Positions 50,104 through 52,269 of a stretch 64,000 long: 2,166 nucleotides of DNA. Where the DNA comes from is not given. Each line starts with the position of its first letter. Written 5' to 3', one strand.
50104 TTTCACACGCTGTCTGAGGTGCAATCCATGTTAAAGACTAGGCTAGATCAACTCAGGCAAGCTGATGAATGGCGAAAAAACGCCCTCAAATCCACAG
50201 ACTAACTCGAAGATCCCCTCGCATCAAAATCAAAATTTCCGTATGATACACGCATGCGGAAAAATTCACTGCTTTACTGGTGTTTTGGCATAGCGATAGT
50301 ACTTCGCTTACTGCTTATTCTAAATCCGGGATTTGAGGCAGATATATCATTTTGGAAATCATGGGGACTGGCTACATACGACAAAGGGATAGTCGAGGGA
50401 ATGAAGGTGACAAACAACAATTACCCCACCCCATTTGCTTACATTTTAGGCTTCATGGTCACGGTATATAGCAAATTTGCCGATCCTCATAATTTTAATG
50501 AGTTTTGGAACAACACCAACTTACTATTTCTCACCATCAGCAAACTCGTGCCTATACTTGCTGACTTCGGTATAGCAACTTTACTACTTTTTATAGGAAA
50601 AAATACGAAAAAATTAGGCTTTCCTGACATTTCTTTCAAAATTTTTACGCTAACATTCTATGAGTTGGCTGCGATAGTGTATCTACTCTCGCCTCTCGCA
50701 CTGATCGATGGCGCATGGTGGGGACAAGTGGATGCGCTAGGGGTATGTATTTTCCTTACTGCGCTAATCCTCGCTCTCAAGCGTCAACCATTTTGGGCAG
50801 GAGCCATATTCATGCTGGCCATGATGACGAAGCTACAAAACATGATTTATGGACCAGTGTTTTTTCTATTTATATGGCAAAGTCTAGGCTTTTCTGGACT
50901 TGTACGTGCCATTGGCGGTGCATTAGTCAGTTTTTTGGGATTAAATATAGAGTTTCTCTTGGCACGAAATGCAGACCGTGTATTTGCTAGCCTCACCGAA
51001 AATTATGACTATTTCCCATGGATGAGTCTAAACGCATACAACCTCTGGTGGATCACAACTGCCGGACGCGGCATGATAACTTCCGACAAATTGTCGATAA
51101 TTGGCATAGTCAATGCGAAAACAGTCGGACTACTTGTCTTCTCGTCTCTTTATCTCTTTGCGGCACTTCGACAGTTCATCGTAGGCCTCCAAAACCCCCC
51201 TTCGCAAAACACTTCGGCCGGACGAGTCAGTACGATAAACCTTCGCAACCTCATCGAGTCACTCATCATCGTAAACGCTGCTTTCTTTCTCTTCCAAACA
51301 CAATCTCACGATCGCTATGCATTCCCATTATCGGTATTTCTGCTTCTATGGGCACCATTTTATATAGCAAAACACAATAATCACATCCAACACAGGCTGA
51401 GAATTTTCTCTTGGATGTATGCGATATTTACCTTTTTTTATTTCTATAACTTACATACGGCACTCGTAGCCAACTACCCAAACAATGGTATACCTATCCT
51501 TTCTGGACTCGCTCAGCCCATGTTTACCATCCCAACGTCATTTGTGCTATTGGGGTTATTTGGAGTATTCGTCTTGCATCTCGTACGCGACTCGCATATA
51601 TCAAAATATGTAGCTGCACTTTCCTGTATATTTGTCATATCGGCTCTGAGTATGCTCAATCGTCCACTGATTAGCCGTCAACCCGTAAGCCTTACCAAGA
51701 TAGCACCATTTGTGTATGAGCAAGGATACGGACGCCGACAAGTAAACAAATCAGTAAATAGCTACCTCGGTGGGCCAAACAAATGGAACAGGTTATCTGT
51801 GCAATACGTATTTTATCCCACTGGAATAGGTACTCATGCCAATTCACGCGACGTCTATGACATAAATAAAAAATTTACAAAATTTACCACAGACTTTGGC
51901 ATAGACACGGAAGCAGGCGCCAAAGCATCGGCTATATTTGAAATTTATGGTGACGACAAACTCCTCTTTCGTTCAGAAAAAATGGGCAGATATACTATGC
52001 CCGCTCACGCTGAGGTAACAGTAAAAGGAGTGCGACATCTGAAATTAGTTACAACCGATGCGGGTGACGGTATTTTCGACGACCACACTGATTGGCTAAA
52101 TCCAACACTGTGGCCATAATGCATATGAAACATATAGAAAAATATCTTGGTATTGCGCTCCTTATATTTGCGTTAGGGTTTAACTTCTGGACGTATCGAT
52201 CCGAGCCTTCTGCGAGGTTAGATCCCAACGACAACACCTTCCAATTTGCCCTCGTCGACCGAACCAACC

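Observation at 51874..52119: NPCBM-like carbohydrate-binding domain fused to the C-terminus of a GT-C-like membrane protein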

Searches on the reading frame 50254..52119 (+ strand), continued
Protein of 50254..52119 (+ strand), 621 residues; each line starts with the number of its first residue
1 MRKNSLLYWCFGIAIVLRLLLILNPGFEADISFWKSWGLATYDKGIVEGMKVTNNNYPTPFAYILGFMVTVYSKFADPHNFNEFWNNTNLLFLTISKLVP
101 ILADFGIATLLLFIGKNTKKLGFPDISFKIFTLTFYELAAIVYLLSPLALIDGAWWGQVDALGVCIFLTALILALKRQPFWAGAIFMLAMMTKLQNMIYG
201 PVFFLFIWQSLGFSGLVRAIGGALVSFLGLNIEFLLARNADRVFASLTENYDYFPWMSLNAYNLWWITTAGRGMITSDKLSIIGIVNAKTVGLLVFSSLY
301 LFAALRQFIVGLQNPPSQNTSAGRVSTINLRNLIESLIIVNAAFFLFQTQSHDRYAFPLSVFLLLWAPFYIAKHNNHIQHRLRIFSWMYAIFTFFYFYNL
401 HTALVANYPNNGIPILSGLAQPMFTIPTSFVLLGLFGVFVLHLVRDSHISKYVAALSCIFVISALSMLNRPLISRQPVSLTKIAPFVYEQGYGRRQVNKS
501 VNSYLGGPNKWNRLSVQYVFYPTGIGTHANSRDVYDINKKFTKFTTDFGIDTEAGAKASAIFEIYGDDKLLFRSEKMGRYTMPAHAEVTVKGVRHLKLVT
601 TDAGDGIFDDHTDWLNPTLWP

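Call 22: find_related_loci(query=A1, collection=genome_contigs, flank=10000)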
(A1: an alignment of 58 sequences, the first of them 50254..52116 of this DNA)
Query A1 (621 aa) in genome_contigs; peptide patterns used: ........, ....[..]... (x = any residue, [..] = any of these).
153 stretches matched a pattern; 82 encode a relative of the query (tblastn E <= 1e-3); the best 80 are kept; 79 distinct loci.
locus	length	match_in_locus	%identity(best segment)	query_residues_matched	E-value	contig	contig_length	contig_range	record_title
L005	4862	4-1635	80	68-621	0e+0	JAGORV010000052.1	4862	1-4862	Candidatus Woesebacteria bacterium isolate Gw_Eff_bin_29 Gw_Eff_61603_length_4862_cov_6.772545, whole genome shotgun seq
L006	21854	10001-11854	65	1-621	0e+0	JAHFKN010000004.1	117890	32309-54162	MAG: Candidatus Gottesmanbacteria bacterium isolate nzgw410 NODE_124_length_117891_cov_18.801639, whole genome shotgun s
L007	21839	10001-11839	66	3-621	0e+0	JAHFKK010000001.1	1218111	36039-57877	MAG: Candidatus Gottesmanbacteria bacterium isolate nzgw408 NODE_1_length_1218112_cov_6.992134, whole genome shotgun seq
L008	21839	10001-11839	64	3-621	0e+0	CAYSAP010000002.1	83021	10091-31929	MAG TPA_asm: uncultured Gammaproteobacteria bacterium isolate SRP090828_co2_19 genome assembly, contig: NODE_111_length_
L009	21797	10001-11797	64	18-621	0e+0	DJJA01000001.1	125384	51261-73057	MAG TPA_asm: Candidatus Gottesmanbacteria bacterium UBA6580 UBA6580_contig_190, whole genome shotgun sequence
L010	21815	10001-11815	63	12-621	0e+0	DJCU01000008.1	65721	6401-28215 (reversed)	MAG TPA_asm: Candidatus Gottesmanbacteria bacterium UBA5942 UBA5942_contig_276, whole genome shotgun sequence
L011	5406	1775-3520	65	24-621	0e+0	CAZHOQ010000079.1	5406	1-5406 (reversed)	MAG TPA_asm: uncultured Gammaproteobacteria bacterium isolate SRP093185_co1_203 genome assembly, contig: NODE_11505_leng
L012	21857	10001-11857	63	1-621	0e+0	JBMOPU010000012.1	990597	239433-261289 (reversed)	MAG: Patescibacteria group bacterium isolate Betzabe_MAG136 MAG136_14, whole genome shotgun sequence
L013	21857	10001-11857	63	1-621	0e+0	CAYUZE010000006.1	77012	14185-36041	MAG TPA_asm: uncultured Gammaproteobacteria bacterium isolate binchicken_co130_63 genome assembly, contig: NODE_569_leng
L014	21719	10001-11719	65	11-621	0e+0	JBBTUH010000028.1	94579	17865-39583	MAG: Patescibacteria group bacterium isolate H41-bin250_1 H41_bin250_1_000000000028, whole genome shotgun sequence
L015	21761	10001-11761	64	11-621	0e+0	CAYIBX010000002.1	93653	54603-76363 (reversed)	MAG TPA_asm: uncultured Gammaproteobacteria bacterium isolate ERP119705_co18_370 genome assembly, contig: NODE_120_lengt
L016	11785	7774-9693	58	4-621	0e+0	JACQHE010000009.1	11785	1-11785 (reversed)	MAG: Candidatus Gottesmanbacteria bacterium isolate NC_groundwater_1091_Ag_S2p5_51_258 S_2p5_S6_coassembly_k141_971501,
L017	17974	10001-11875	59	13-620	0e+0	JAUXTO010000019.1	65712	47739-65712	MAG: Candidatus Gottesmanbacteria bacterium isolate C13_maxbin.100 C13_k141_216738, whole genome shotgun sequence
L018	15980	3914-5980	56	2-621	0e+0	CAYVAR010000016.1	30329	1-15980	MAG TPA_asm: uncultured Gammaproteobacteria bacterium isolate binchicken_co110_1166 genome assembly, contig: NODE_3393_l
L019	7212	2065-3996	59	13-621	0e+0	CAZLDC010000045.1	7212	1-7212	MAG TPA_asm: uncultured Gammaproteobacteria bacterium isolate SRP178908_co2_11 genome assembly, contig: NODE_7264_length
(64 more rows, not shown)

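Call 23: predict_structure(alignment_id=A1)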
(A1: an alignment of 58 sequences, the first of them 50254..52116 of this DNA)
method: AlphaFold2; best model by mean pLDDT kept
length: 621 residues; sequences in the alignment: 58
mean_pLDDT: 87.4   pTM: 0.88
mean pLDDT of the five models: 87.4, 86.5, 85.9, 82.3, 81.5
residues with pLDDT >= 90: 356; 70-90: 203; 50-70: 51; < 50: 11
segments of 3 or more residues with pLDDT < 50: 251-257, 507-509
pLDDT, mean of each block of 10 residues (from residue 1): 79 94 72 85 89 73 89 94 86 90 95 95 91 94 93 75 94 96 94 81 95 96 94 86 69 46 85 78 90 94 95 74 76 97 86 80 97 88 96 94 82 85 93 97 95 97 96 95 89 80 57 62 87 95 95 81 97 92 94 97 81 93 94
secondary structure, 60 per line:
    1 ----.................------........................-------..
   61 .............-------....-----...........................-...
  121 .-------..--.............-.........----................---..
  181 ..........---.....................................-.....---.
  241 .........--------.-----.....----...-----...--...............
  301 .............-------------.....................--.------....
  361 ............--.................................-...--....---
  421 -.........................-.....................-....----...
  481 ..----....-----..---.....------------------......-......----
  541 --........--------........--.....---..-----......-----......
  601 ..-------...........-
elements in order: H5-21 H28-51 H59-73 H81-84 H90-116 H118-121 H135-145 H147-155 H160-175 H179-190 H194-230 H232-236 H240-249 H264-268 E281-283 H288-313 H327-347 H357-372 H375-407 H414-417 H422-446 H448-468 H470-473 E487-490 H501-505 E524-529 E531-536 E543-550 E559-566 E569-573 E584-589 E595-602 E610-620

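Call 27: fold_search(model_id=the predicted structure, library=pdb)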
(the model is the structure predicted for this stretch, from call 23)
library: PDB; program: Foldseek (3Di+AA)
matches with E <= 10: 917; with E <= 0.001: 20
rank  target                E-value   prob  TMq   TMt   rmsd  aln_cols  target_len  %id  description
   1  2vmh                  3.4e-09  1.00  0.20  0.80   6.0       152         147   32  The structure of CBM51 from Clostridium perfringens GH95 (released 2008-02-19)
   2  2vmg                  3.7e-09  1.00  0.20  0.81   6.1       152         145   32  The structure of CBM51 from Clostridium perfringens GH95 in complex with methyl-galactose (released 2008-02-19)
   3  2vmi                  4.6e-09  1.00  0.20  0.81   6.0       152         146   32  The structure of seleno-methionine labelled CBM51 from Clostridium perfringens GH95 (released 2008-02-19)
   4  7js4                  2.7e-08  1.00  0.20  0.13   6.1       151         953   24  The structure of the M60 catalytic domain with the CBM51-1 and CBM51-2 domains from Clostridium perfringens ZmpB (released 2021-02-03)
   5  7jrl                  3.7e-08  1.00  0.20  0.27   6.0       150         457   26  The structure of CBM51-2 in complex with GlcNAc and INT domains from Clostridium perfringens ZmpB (released 2021-02-03)
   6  7jrm                  4.9e-08  1.00  0.20  0.27   6.0       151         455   24  The structure of CBM51-2 and INT domains from Clostridium perfringens ZmpB (released 2021-02-03)
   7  8pvs_A                1.9e-06  1.00  0.20  0.17   2.7       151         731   24  Targeting extended blood antigens by Akkermansia muciniphila enzymes unveils a missing link for generating universal d (released 2024-02-28)
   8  7bvc_B                1.9e-06  1.00  0.33  0.22  19.9       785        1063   10  Cryo-EM structure of Mycobacterium smegmatis arabinosyltransferase EmbA-EmbB-AcpM2 in complex with ethambutol (released 2020-04-29)
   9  2vng_B                2.7e-06  1.00  0.21  0.71   2.9       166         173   20  Family 51 carbohydrate binding module from a family 98 glycoside hydrolase produced by Clostridium perfringens in comp (released 2008-02-19)
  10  2ygm_B                4.3e-06  1.00  0.21  0.36   3.1       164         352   22  THE X-RAY CRYSTAL STRUCTURE OF TANDEM CBM51 MODULES OF SP3GH98, THE FAMILY 98 GLYCOSIDE HYDROLASE FROM STREPTOCOCCUS P (released 2011-06-22)
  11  2ygl_B                6.0e-06  1.00  0.21  0.37   3.1       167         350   20  The X-ray crystal structure of tandem CBM51 modules of Sp3GH98, the family 98 glycoside hydrolase from Streptococcus p (released 2011-06-22)
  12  2vng_A                6.5e-06  1.00  0.21  0.71   3.0       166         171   20  Family 51 carbohydrate binding module from a family 98 glycoside hydrolase produced by Clostridium perfringens in comp (released 2008-02-19)
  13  2ygl_A                7.4e-06  1.00  0.21  0.37   3.2       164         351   20  The X-ray crystal structure of tandem CBM51 modules of Sp3GH98, the family 98 glycoside hydrolase from Streptococcus p (released 2011-06-22)
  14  2vnr                  8.1e-06  1.00  0.21  0.71   2.9       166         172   20  Family 51 carbohydrate binding module from a family 98 glycoside hydrolase produced by Clostridium perfringens. (released 2008-02-19)
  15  6snh_X                2.5e-05  1.00  0.46  0.59  11.4       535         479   16  Cryo-EM structure of yeast ALG6 in complex with 6AG9 Fab and Dol25-P-Glc (released 2020-03-11)
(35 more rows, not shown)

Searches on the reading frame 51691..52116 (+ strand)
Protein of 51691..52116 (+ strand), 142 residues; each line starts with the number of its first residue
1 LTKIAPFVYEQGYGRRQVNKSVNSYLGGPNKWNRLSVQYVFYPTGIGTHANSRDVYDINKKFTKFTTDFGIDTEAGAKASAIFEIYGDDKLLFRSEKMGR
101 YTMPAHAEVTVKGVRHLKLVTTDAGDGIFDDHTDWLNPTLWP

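Call 42: search_protein_representatives(protein=window:51691-52116:+)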
Query: 142 residues. Proteins with E-value up to 0.001 (for the whole library): 4421; up to 1e-10: 1212; up to 1e-30: 148. The best 150 are listed.
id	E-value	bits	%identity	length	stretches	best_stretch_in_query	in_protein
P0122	2.0e-88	310.4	39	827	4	1-139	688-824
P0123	9.1e-76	269.4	39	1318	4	12-138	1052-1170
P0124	5.1e-75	266.9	33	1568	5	8-140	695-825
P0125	3.2e-73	261.1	32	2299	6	10-138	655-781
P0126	2.0e-70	252.0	38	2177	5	32-140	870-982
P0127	8.6e-66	237.0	38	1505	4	11-137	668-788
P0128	1.7e-64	232.8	36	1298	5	33-138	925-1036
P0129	5.2e-64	231.3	34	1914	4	15-138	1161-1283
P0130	7.5e-64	230.7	38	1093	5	11-140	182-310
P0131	2.7e-63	228.9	41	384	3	1-138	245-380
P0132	3.2e-61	222.2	36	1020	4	11-138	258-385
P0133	7.4e-59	214.5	34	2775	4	32-137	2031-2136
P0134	9.3e-59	214.2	35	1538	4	35-142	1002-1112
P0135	9.6e-58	210.9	35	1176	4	19-140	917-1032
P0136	9.4e-56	204.5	37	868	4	31-138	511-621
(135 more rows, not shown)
